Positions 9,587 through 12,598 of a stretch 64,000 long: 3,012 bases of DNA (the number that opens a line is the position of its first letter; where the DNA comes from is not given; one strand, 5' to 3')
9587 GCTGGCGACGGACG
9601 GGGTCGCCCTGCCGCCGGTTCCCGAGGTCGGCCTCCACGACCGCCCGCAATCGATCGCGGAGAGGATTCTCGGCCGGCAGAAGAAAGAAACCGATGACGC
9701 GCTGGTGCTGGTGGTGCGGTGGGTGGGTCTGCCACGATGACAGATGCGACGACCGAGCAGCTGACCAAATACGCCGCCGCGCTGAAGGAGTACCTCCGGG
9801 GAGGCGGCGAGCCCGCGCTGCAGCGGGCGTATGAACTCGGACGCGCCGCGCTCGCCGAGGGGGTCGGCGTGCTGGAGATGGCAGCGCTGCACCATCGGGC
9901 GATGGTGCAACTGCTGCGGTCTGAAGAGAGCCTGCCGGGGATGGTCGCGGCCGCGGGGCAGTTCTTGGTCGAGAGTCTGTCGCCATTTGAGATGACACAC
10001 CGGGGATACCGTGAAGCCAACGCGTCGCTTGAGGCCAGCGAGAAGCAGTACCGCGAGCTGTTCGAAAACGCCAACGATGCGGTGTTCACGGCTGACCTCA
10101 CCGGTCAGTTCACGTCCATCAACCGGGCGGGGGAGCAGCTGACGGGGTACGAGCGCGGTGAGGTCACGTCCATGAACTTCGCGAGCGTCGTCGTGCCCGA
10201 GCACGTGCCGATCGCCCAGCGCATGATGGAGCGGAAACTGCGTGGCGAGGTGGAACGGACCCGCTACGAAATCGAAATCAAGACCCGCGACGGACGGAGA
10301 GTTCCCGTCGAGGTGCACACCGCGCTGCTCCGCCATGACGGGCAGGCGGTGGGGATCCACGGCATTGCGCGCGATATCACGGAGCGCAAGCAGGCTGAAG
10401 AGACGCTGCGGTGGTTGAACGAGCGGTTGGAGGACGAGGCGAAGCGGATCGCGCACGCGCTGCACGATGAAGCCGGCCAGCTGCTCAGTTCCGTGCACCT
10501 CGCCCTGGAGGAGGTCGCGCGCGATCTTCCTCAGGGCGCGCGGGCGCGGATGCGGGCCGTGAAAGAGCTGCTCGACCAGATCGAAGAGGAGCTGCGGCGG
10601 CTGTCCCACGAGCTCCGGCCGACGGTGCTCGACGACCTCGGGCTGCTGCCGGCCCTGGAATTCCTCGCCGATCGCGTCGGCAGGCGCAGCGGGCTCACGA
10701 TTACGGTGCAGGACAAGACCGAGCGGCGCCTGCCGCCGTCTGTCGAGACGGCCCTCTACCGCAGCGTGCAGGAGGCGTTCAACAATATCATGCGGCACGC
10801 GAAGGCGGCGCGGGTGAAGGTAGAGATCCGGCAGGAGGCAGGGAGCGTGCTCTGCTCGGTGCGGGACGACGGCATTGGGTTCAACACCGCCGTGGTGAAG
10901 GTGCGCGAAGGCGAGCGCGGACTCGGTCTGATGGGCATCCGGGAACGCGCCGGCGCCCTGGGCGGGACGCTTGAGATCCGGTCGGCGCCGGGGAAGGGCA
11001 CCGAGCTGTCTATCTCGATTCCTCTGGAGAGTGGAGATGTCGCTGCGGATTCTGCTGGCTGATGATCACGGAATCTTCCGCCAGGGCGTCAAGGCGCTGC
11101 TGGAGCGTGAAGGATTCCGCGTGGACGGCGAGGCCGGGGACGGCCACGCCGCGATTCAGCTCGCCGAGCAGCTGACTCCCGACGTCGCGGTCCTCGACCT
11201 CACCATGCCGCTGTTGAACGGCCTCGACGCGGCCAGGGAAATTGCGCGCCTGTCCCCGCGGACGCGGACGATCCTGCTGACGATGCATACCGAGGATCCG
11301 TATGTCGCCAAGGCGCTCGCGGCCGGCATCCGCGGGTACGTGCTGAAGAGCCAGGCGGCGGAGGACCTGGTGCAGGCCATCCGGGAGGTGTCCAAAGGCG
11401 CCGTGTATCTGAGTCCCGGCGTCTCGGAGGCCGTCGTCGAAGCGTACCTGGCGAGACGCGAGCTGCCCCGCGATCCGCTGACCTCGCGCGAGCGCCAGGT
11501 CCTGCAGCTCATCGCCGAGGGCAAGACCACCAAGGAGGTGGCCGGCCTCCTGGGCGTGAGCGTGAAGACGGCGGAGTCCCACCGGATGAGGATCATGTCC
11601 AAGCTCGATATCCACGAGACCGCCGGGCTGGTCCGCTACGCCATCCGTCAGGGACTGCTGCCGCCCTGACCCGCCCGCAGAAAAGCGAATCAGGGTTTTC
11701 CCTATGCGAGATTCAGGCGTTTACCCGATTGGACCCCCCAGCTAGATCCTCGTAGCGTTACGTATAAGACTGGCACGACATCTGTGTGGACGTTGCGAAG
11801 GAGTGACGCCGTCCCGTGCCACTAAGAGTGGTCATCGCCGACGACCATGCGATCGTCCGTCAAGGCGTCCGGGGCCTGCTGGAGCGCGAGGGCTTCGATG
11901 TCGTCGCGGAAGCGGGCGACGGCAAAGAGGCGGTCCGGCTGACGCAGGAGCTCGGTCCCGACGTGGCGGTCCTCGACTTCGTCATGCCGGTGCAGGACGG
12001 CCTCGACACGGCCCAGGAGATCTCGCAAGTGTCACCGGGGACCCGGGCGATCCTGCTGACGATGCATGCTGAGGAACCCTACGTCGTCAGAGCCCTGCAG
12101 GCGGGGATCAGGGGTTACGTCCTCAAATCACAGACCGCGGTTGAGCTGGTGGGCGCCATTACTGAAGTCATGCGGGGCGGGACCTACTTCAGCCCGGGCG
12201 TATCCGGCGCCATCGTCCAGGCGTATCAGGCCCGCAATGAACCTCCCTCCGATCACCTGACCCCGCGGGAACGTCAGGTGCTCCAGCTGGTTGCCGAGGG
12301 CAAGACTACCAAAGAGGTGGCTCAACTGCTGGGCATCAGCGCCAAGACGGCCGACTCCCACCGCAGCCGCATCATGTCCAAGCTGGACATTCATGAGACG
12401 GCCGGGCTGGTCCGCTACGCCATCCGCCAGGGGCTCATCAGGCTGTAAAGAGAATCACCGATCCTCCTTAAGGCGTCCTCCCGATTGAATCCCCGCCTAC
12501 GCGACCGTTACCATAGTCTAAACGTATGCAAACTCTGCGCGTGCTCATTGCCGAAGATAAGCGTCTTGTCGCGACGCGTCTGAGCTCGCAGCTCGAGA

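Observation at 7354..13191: Stressosome (RsbR-RsbS-RsbT-RsbX) wired to a histidine kinase with an RsbU-N-like domain and three response regulators instead of a SigB partner-switch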

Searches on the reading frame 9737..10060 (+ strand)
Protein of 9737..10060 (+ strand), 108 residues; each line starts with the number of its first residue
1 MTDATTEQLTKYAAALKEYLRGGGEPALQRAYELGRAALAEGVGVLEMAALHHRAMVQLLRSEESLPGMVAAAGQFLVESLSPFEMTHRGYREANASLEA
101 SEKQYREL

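Call 19: search_solved_structures(query=window:9737-10060:+, show_alignments=3, max_evalue=10)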
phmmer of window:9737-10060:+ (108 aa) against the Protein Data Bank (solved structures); distinct sequences matched with E-value up to 10: 1.
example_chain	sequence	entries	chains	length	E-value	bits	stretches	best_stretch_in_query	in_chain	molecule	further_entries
4li0_C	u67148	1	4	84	0.36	14.6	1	53-107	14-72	Guanine nucleotide exchange factor for Rab-3A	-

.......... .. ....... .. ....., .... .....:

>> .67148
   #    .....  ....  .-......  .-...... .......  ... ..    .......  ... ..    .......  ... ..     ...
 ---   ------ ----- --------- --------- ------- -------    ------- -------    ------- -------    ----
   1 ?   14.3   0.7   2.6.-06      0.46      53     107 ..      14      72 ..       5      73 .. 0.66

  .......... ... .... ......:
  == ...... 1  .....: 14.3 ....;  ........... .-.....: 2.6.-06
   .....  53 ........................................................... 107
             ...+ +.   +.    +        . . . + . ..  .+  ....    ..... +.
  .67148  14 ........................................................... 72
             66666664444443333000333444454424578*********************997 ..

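Call 25: search_protein_families(library=pfam, proteins=[window:9737-10030:+], max_evalue=10)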
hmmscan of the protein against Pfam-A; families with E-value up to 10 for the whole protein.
window:9737-10030:+ (98 aa): 2 families
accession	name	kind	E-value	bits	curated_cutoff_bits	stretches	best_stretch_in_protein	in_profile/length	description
PF08673.15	RsbU_N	-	2e-12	47.5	25.5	1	11-86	2-74/75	Phosphoserine phosphatase RsbU, N-terminal domain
PF00159.23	Hormone_3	-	0.15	12.6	28.7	1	3-20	10-27/36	Pancreatic hormone peptide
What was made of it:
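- Checked: The isolated N-terminus scores 47.5 bits, E 2e-12 (call 25).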

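Call 41: predict_structure(alignment_id=A3)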
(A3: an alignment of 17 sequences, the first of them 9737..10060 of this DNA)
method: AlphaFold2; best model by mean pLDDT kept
length: 108 residues; sequences in the alignment: 17
mean_pLDDT: 86.4   pTM: 0.72
mean pLDDT of the five models: 86.4, 84.3, 82.0, 81.8, 80.5
residues with pLDDT >= 90: 58; 70-90: 37; 50-70: 12; < 50: 1
segments of 3 or more residues with pLDDT < 50: none
pLDDT, mean of each block of 10 residues (from residue 1): 76 94 92 94 92 93 76 95 81 79 78
secondary structure, 60 per line:
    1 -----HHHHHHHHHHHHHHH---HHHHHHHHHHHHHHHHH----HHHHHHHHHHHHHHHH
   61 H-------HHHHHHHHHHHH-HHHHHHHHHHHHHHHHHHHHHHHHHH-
elements in order: H6-20 H24-40 H45-61 H69-80 H82-107
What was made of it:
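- On RsbU_N (RsbT-binding N-terminal domain of RsbU, PF08673): The AF2 monomer is all-helical with pLDDT 86 (call 41).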

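Call 44: fold_search(model_id=the predicted structure, library=pdb)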
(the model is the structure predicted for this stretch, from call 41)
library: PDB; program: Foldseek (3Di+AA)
matches with E <= 10: 208; with E <= 0.001: 0
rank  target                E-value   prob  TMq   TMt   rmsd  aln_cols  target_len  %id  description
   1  8gad_B                2.6e-01  0.47  0.31  0.32  10.4        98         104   17  Crystal structure of a high affinity PD-L1 binder (released 2024-08-21)
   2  8gad_A                2.9e-01  0.41  0.31  0.32   9.3        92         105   15  Crystal structure of a high affinity PD-L1 binder (released 2024-08-21)
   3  9k7w_E                3.6e-01  0.85  0.44  0.51   4.6        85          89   15  Crystal structure of designed nickel-induced homotrimer C3-Ni1-HH*3-18 (released 2025-10-29)
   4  9k7w_D                6.5e-01  0.69  0.44  0.50   4.8        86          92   15  Crystal structure of designed nickel-induced homotrimer C3-Ni1-HH*3-18 (released 2025-10-29)
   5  5jwr_F                6.9e-01  0.90  0.57  0.47   3.3        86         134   15  Crystal structure of foldswitch-stabilized KaiB in complex with the N-terminal CI domain of KaiC and a dimer of KaiA C (released 2017-03-29)
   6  7xcn_M                6.9e-01  0.69  0.47  0.27   3.5        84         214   17  Crystal structure of the MttB-MttC complex at 2.7 A resolution (released 2023-01-18)
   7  5jwr_H                7.3e-01  0.87  0.56  0.47   3.3        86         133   15  Crystal structure of foldswitch-stabilized KaiB in complex with the N-terminal CI domain of KaiC and a dimer of KaiA C (released 2017-03-29)
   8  3ezx                  9.2e-01  0.38  0.40  0.24   4.5        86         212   16  Structure of Methanosarcina barkeri monomethylamine corrinoid protein (released 2009-12-15)
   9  1q6a_A                1.1e+00  0.75  0.55  0.55   3.4        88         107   18  Solution Structure of the C-terminal Domain of Thermosynechococcus elongatus KaiA (ThKaiA180C); Averaged Minimized Str (released 2003-08-19)
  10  5jwr_G                1.2e+00  0.77  0.56  0.47   3.4        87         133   17  Crystal structure of foldswitch-stabilized KaiB in complex with the N-terminal CI domain of KaiC and a dimer of KaiA C (released 2017-03-29)
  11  8s9s_4                1.2e+00  0.12  0.29  0.24  13.4        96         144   14  Structure of the human ER membrane protein complex (EMC) in GDN (released 2023-05-17)
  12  6ws0_HHH              1.4e+00  0.23  0.39  0.43   6.4        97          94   11  Rational drug design of phenazopyridine derivatives as novel inhibitors of Rev1-CT (released 2020-12-23)
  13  8h17                  1.4e+00  0.23  0.35  0.27   4.0        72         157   22  Crystal structure of the Globin domain of Thermosynechococcus elongatus BP-1 (released 2023-04-26)
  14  7te2                  1.6e+00  0.44  0.43  0.26   3.7        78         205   24  Crystal Structure of AerR from Rhodobacter capsulatus at 2.25 A. (released 2022-08-31)
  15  1r8j_A                1.7e+00  0.60  0.55  0.25   3.5        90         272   13  Crystal Structure of Circadian Clock Protein KaiA from Synechococcus elongatus (released 2004-06-01)
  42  2j6z                  3.0e+00  0.44  0.50  0.62   5.8        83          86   22  Structural and functional characterisation of partner-switching regulating the environmental stress response in B. subti (released 2007-02-13)
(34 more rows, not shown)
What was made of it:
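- The Foldseek match of the kinase N-terminal model to N-RsbU is weak: rank 42, TM 0.5-0.62, E 3 (call 44).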

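Call 59: search_solved_structures(query=A3, show_alignments=2, max_evalue=10)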
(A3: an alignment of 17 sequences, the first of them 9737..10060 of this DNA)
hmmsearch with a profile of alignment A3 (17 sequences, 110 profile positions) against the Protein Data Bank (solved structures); distinct sequences matched with E-value up to 10: 6.
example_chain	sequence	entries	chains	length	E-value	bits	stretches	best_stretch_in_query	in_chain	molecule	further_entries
2j70_A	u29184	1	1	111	0.00016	25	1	7-93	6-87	PHOSPHOSERINE PHOSPHATASE RSBU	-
2j6z_A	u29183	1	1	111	0.00031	24.1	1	7-92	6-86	PHOSPHOSERINE PHOSPHATASE RSBU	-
1w53_A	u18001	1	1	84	0.00046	23.5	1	6-89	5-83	PHOSPHOSERINE PHOSPHATASE RSBU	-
2j6y_A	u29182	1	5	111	0.0021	21.4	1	7-92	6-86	PHOSPHOSERINE PHOSPHATASE RSBU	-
8e12_A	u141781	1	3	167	0.089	16.2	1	21-50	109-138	BGL14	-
3zcb_A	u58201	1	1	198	0.93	12.9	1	26-79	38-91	ADENOSINE MONOPHOSPHATE-PROTEIN TRANSFERASE VBHT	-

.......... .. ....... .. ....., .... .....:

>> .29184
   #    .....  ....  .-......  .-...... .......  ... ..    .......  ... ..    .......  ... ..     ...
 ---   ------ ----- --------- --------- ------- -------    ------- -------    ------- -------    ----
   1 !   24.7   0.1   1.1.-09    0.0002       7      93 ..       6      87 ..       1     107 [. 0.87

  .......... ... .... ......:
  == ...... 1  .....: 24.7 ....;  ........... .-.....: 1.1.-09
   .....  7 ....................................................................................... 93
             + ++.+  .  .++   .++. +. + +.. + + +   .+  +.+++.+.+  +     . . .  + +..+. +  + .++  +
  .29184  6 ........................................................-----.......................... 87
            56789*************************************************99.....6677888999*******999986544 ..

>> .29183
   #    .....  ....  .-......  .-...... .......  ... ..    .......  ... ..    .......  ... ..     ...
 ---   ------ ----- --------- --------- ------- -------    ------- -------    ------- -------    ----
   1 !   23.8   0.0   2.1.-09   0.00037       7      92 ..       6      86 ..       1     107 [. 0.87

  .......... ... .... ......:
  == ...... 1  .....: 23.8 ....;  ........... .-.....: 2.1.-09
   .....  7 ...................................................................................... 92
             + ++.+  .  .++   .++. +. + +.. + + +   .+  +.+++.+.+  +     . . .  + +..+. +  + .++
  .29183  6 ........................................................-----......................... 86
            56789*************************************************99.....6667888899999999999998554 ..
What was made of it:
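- On RsbU_N (RsbT-binding N-terminal domain of RsbU, PF08673): The family profile A3 hits 2j70, 2j6z, 1w53 and 2j6y as the four best PDB sequences, E 1.6e-4 to 2.1e-3, over RsbU residues 5-87 (call 59).
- Checked: A profile built from 17 kinase N-termini hits the solved N-RsbU chains 2j70/2j6z/1w53 as its top PDB matches (E 1.6e-4 to 2e-3, call 59).
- RsbU_N is confirmed two ways (calls 25, 59). Y28 becomes Q, I74 becomes V and I78 becomes S (call 59). RsbT-contact residues are only partly kept (call 59).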

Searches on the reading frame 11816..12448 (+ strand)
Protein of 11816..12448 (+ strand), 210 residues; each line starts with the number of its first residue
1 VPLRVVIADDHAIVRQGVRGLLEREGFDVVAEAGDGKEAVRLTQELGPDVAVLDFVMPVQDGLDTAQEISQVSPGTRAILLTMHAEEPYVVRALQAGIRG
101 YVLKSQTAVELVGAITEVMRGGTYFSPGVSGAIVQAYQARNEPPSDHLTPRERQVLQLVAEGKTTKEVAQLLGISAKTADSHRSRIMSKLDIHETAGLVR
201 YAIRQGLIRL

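Call 3: search_protein_families(library=pfam, proteins=[window:11816-12448:+], max_evalue=0.01)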
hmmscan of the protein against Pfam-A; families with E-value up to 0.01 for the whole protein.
window:11816-12448:+ (210 aa): 11 families
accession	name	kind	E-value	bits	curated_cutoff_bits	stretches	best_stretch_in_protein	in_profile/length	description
PF00072.30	Response_reg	-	1.2e-28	99.9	30.2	1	5-115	1-110/111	Response regulator receiver domain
PF00196.25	GerE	-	6.5e-19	67.7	23.5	1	147-202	2-57/57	Bacterial regulatory proteins, luxR family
PF08281.18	Sigma70_r4_2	-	1.8e-10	40.7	25.7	1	147-190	10-54/54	Sigma-70, region 4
PF04545.22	Sigma70_r4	-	6.3e-08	32.4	24.1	1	146-190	3-48/50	Sigma-70, region 4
PF13384.12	HTH_23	-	4.9e-06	26.6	24.6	1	153-185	8-40/50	Homeodomain-like domain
PF13518.12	HTH_28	-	0.00018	21.9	25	1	154-185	4-35/52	Helix-turn-helix domain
PF13542.12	HTH_Tnp_ISL3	-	0.0014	18.5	27.4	1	152-178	17-42/51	Helix-turn-helix domain of transposase family ISL3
PF04967.18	HTH_10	-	0.0017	18.5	23.1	0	163-190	24-51/53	HTH DNA binding domain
PF13551.12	HTH_29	-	0.0018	18.8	28.1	0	154-185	3-35/64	Winged helix-turn helix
PF02277.22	DBI_PRT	-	0.0027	17.5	22.6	1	5-111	53-155/329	Phosphoribosyltransferase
PF22233.2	PhyR_sigma-like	-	0.003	17.8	27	0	147-178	3-35/50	Response regulator PhyR, sigma-like domain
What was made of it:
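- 11816..12448 (+): RR2: paralogous NarL/GerE-type response regulator with a canonical receiver. Pfam domains (call 3).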

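Call 4: search_protein_families(library=ncbifam, proteins=[window:11816-12448:+], max_evalue=0.01)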
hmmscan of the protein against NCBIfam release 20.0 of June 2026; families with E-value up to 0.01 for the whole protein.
window:11816-12448:+ (210 aa): 117 families (the best 25 are shown)
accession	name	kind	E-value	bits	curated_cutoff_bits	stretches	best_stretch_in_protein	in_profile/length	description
NF052445.1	RespRegMctR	equivalog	2.4e-54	183.9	300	1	3-207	2-204/205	two-component system response regulator MctR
NF011896.0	PRK15369.1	equivalog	2.3e-44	151.5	242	1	3-208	4-210/211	two component system response regulator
NF047785.1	respo_reg_MadR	equivalog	3.2e-44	150.8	300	1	3-208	1-209/209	MadR family response regulator transcription factor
NF007018.1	PRK09483.1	equivalog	7.2e-44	150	280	1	4-208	3-209/217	UvrY/SirA/GacA family response regulator transcription factor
NF007935.0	PRK10651.1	equivalog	5.8e-36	123.7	250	1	3-193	7-201/216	two-component system response regulator NarL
NF007708.0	PRK10403.1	equivalog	8e-33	113.7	343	1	2-193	6-199/215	nitrate/nitrite response regulator protein NarP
NF007685.0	PRK10360.1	equivalog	2.1e-32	112.6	258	1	4-200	3-190/196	response regulator transcription factor UhpA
NF007403.0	PRK09935.1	equivalog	2.6e-27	95.8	271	1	2-207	3-209/210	fimbria biosynthesis transcriptional regulator FimZ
NF006900.1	PRK09390.1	equivalog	2.2e-24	86.1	255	1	5-206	7-201/203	response regulator FixJ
NF007419.0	PRK09958.1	equivalog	1.9e-23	83.1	251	1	5-205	3-201/204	acid-sensing system DNA-binding response regulator EvgA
NF008098.0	PRK10840.1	equivalog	3.2e-21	75.8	235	1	3-201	4-204/216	response regulator transcription factor RcsB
NF041367.1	CheY_Halo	equivalog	3.9e-21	75.6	200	1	5-118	1-113/114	chemotaxis protein CheY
NF040749.1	tetrathio_RR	equivalog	1.4e-20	73.8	290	1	7-200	4-186/191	tetrathionate respiration response regulator TtrR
NF001965.0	PRK00742.1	subfamily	1.6e-16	60.5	293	1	1-109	2-112/357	chemotaxis-specific protein-glutamate methyltransferase CheB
TIGR02154.1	PhoB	equivalog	4.3e-16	58.9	296.2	1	3-121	3-122/226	phosphate regulon transcriptional regulator PhoB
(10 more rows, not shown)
